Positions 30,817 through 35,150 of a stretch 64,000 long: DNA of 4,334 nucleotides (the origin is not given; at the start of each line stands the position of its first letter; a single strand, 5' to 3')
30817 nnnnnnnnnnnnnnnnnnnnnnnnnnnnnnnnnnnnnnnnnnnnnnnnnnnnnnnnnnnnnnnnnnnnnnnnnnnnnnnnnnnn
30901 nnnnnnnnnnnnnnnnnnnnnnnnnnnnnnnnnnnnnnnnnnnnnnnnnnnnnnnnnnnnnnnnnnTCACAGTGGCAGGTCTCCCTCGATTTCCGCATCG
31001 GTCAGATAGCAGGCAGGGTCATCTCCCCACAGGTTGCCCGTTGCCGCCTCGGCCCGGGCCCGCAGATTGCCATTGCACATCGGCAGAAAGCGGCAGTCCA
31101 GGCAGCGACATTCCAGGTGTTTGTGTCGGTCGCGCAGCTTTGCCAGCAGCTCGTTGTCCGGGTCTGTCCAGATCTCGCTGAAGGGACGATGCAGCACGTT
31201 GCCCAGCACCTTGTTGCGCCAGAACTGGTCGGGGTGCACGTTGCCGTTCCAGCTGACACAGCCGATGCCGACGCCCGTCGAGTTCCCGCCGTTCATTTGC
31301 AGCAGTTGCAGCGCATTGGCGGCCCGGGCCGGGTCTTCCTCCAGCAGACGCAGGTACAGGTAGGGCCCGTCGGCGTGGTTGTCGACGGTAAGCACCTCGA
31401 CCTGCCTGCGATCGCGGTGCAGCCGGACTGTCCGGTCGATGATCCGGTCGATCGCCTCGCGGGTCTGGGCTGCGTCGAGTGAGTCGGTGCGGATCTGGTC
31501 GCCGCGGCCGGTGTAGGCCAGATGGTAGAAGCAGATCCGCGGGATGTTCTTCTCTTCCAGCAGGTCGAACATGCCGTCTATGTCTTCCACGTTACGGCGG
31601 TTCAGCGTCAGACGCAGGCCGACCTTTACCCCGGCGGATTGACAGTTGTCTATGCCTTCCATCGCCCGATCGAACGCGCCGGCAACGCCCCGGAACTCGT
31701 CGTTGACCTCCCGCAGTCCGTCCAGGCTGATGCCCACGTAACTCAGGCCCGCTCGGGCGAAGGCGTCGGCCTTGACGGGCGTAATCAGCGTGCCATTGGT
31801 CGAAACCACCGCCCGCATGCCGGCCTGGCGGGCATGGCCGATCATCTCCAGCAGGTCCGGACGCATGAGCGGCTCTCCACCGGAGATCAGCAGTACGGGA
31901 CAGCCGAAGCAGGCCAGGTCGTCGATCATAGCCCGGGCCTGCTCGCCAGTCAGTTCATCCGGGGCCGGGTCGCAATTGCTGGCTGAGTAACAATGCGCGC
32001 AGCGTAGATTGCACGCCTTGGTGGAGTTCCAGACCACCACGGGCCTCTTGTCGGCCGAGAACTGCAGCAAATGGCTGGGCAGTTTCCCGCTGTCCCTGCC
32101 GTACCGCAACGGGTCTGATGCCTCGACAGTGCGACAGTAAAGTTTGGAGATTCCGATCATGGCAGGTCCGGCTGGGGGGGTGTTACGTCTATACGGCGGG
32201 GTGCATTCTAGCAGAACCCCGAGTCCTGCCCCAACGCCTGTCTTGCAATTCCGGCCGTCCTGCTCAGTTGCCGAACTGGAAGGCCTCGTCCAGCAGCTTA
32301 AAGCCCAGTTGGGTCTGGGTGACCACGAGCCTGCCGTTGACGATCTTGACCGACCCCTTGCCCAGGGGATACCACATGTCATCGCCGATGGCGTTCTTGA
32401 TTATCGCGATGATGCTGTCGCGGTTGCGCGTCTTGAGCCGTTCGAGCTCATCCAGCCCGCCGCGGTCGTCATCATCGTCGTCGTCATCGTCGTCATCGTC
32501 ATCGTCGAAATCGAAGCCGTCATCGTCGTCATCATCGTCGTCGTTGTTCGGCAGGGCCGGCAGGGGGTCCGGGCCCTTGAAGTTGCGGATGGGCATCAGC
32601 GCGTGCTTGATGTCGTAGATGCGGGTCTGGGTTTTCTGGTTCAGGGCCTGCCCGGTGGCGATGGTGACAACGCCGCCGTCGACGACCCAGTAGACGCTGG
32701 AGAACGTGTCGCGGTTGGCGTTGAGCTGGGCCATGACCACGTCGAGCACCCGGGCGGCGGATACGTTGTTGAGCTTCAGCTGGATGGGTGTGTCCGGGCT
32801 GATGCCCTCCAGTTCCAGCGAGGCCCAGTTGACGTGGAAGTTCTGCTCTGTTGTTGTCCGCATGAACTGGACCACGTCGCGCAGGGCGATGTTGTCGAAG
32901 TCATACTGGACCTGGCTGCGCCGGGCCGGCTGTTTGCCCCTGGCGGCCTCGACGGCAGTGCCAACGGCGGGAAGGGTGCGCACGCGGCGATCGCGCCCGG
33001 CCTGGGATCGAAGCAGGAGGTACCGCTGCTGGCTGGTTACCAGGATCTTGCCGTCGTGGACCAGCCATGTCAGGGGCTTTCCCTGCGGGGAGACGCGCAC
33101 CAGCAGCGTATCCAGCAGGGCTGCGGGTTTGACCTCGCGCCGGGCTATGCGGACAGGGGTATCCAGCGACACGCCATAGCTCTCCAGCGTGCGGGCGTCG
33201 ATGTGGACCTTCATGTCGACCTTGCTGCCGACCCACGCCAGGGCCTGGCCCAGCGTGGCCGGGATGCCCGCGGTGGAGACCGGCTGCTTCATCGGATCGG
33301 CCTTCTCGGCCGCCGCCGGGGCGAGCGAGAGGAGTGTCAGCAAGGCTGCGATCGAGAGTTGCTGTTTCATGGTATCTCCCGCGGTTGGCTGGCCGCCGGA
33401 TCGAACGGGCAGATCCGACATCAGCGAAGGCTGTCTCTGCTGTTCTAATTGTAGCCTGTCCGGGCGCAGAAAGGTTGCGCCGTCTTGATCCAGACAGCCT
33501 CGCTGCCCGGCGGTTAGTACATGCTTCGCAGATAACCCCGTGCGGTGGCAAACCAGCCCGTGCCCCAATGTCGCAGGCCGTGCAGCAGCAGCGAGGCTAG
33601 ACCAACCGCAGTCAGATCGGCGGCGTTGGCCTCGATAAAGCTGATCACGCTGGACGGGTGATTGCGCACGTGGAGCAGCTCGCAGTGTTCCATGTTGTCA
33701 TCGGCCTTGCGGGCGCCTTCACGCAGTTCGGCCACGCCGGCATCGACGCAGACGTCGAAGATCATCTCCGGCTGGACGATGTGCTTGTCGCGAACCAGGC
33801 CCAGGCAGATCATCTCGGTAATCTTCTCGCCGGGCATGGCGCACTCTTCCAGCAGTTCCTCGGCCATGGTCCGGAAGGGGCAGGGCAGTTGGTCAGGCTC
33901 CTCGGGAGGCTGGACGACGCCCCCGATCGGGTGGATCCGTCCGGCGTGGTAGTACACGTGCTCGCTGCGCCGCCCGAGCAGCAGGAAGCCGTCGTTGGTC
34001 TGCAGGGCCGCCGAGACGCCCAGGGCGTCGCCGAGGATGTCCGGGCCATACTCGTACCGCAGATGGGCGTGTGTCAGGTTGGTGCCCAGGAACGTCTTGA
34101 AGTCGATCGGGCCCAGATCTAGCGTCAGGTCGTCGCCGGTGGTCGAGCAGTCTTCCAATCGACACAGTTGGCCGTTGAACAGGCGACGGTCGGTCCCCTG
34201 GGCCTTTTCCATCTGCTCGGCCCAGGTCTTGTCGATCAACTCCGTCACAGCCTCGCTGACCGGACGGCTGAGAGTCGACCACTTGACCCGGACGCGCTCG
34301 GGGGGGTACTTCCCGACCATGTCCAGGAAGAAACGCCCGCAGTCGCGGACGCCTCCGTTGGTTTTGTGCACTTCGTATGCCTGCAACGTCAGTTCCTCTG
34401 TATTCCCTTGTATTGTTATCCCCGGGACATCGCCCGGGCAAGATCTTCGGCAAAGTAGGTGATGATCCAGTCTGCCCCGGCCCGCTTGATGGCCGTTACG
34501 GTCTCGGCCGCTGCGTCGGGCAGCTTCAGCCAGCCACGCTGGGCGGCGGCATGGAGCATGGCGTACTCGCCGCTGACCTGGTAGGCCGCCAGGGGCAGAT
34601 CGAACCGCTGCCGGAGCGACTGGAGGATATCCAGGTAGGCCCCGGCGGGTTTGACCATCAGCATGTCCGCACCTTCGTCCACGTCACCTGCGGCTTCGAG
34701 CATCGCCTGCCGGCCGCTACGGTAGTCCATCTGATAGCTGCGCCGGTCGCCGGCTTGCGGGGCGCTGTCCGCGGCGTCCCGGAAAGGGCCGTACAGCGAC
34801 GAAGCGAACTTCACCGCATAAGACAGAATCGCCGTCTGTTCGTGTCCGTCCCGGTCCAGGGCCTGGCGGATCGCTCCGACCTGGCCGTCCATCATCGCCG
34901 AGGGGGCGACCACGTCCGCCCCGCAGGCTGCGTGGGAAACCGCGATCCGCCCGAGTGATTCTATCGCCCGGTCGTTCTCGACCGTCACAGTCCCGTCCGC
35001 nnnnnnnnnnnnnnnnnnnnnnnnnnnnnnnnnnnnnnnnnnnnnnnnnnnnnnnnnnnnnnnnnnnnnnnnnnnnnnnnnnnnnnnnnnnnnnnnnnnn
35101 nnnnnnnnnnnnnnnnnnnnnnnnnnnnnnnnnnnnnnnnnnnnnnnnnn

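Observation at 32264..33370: Secreted STN-like repeat protein with a D8-GFDF-D14 poly-aspartate tract encoded by an in-frame (GAC/GAT)n microsatellite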

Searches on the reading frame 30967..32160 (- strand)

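Call 13: search_protein_families(library=pfam, proteins=[window:30967-32160:-], max_evalue=0.001)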
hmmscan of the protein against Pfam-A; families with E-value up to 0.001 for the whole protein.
window:30967-32160:- (397 aa): 3 families
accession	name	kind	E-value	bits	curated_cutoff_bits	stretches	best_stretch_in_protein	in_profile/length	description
PF04055.27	Radical_SAM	-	4.7e-26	92.4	29.5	1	45-201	2-166/166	Radical SAM superfamily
PF13353.11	Fer4_12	-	2.6e-07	31.5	22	1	47-148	12-115/137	4Fe-4S single cluster domain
PF13186.11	SPASM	-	1.9e-05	25.3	21.5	1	302-356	10-66/67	Iron-sulfur cluster-binding domain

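Call 49: search_protein_families(library=ncbifam, proteins=[window:30967-32160:-], max_evalue=0.01)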
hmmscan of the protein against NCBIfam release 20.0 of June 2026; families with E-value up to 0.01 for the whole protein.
window:30967-32160:- (397 aa): 78 families (the best 25 are shown)
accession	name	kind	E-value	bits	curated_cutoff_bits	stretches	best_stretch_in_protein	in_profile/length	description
TIGR04546.1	rSAM_ahbC_deAc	equivalog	9.1e-192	637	650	1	2-391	1-390/390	12,18-didecarboxysiroheme deacetylase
TIGR04054.1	rSAM_NirJ1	equivalog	4.7e-153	509.4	650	1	2-391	1-387/387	putative heme d1 biosynthesis radical SAM protein NirJ1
TIGR04347.1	pseudo_SAM_Halo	equivalog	9.3e-132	440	525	1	2-391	1-390/390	TIGR04347 family pseudo-SAM/SPASM protein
TIGR04051.1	rSAM_NirJ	equivalog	2.8e-115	385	515.45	1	39-391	1-353/354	heme d1 biosynthesis radical SAM protein NirJ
TIGR04545.1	rSAM_ahbD_hemeb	equivalog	2.9e-61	207.8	500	1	42-385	2-336/339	heme b synthase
TIGR04053.2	TIGR04053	equivalog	2.6e-60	204.6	395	1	37-385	4-363/366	TIGR04053 family radical SAM/SPASM domain-containing protein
TIGR04055.1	rSAM_NirJ2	equivalog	4.2e-57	194.1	500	1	41-385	1-323/326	putative heme d1 biosynthesis radical SAM protein NirJ2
TIGR04303.1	GeoRSP_rSAM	equivalog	4.8e-41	141.4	400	1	42-385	7-325/325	GeoRSP system radical SAM/SPASM protein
TIGR03962.1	mycofact_rSAM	equivalog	7.6e-39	133.8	265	1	41-387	13-334/339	mycofactocin radical SAM maturase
NF050035.1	rSAM_WgK_link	exception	1.5e-31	109.7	650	2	44-222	13-192/367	radical SAM/SPASM peptide maturase WgkB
TIGR04251.1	SCM_rSAM_ScmF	equivalog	2e-31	109.7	400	1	46-384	10-339/353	SynChlorMet cassette radical SAM/SPASM protein ScmF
NF045574.1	sacti_mat_StsB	exception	1.7e-30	106.3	625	1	37-222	93-277/466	StsB family radical SAM/SPASM domain sactipeptide maturase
TIGR04250.1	SCM_rSAM_ScmE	equivalog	6.5e-29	100.9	400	1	46-382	9-343/358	SynChlorMet cassette radical SAM/SPASM protein ScmE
TIGR02109.1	PQQ_syn_pqqE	equivalog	8.4e-29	100.6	381.35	1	45-266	12-234/358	pyrroloquinoline quinone biosynthesis protein PqqE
TIGR03913.1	rad_SAM_trio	equivalog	3.2e-28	98.4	591.75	1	42-203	21-181/477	GDL motif peptide-associated radical SAM/SPASM maturase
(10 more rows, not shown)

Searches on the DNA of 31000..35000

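Call 66: search_rna_families(source=window, start=31000, end=35000, threshold=gathering)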
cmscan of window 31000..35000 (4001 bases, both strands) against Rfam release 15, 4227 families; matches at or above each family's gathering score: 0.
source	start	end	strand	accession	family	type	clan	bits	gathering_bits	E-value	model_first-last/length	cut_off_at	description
